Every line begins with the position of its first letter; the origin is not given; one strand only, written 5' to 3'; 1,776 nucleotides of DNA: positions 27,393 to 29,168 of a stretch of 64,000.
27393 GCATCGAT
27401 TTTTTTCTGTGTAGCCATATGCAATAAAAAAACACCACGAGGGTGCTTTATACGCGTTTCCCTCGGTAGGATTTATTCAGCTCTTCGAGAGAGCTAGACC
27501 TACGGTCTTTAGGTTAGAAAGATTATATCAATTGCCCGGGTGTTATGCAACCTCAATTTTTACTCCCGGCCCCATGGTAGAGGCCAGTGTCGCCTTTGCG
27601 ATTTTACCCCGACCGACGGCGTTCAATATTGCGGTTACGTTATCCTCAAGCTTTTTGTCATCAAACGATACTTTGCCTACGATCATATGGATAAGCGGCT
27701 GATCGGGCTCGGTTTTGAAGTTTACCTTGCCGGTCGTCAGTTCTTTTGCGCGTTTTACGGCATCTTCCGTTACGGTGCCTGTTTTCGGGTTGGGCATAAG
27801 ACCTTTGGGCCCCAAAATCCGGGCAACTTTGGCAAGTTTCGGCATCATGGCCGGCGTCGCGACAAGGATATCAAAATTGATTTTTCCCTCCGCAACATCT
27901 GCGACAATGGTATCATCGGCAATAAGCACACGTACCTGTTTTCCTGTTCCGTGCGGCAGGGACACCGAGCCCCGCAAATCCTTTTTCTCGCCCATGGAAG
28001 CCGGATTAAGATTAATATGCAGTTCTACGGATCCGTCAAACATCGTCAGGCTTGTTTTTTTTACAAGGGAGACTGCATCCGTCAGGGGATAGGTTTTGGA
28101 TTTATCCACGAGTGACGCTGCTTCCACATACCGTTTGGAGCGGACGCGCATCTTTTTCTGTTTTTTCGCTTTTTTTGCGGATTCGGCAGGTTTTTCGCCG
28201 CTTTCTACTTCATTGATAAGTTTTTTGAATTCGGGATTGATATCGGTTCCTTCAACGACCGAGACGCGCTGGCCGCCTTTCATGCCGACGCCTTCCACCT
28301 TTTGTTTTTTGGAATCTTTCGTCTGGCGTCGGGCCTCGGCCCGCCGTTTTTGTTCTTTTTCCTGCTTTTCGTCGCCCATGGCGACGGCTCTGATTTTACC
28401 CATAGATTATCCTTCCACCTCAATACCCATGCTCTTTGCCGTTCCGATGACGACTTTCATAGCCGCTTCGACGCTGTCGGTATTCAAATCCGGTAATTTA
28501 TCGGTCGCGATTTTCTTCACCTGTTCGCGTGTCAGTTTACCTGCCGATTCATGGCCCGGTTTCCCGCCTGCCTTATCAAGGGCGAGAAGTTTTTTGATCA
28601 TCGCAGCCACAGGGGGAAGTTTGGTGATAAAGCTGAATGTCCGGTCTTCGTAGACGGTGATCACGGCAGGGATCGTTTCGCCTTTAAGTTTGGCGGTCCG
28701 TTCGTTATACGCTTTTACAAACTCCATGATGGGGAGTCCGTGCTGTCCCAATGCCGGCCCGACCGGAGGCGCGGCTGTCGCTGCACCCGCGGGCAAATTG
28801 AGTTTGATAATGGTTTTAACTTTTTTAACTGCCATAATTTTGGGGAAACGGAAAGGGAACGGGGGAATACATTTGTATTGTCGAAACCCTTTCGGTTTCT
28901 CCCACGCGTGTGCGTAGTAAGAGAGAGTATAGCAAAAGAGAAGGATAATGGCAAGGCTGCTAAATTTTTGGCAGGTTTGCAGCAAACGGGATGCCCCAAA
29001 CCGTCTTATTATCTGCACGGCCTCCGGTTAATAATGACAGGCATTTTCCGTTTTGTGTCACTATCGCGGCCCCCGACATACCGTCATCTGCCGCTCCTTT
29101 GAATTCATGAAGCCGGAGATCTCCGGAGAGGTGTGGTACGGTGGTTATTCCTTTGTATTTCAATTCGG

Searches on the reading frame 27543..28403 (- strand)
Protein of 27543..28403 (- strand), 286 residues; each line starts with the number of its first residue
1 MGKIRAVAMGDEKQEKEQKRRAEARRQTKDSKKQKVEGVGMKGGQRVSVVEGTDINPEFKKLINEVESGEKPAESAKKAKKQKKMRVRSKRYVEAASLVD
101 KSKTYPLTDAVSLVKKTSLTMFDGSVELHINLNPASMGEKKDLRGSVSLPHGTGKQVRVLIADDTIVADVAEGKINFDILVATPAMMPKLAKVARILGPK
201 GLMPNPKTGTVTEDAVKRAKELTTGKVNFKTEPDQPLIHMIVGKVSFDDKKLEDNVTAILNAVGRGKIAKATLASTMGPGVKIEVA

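Call 29: search_protein_families(library=pfam, proteins=[window:27543-28403:-], max_evalue=0.001)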
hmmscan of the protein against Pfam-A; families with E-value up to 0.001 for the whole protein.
window:27543-28403:- (286 aa): 1 family
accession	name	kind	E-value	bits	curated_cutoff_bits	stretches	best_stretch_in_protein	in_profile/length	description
PF00687.26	Ribosomal_L1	-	1.1e-33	116.9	32.2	2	171-279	84-198/198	Ribosomal protein L1p/L10e family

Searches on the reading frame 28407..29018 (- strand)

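Call 29: search_protein_families(library=pfam, proteins=[window:28407-29018:-], max_evalue=0.001)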
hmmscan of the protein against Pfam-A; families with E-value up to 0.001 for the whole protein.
window:28407-29018:- (203 aa): 2 families
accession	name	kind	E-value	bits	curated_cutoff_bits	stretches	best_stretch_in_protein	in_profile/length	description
PF03946.19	Ribosomal_L11_N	-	7.4e-26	90.1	32.9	1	71-128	1-58/58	Ribosomal protein L11, N-terminal domain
PF00298.24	Ribosomal_L11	-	5.3e-23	81.7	21.4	1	133-201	1-69/69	Ribosomal protein L11, RNA binding domain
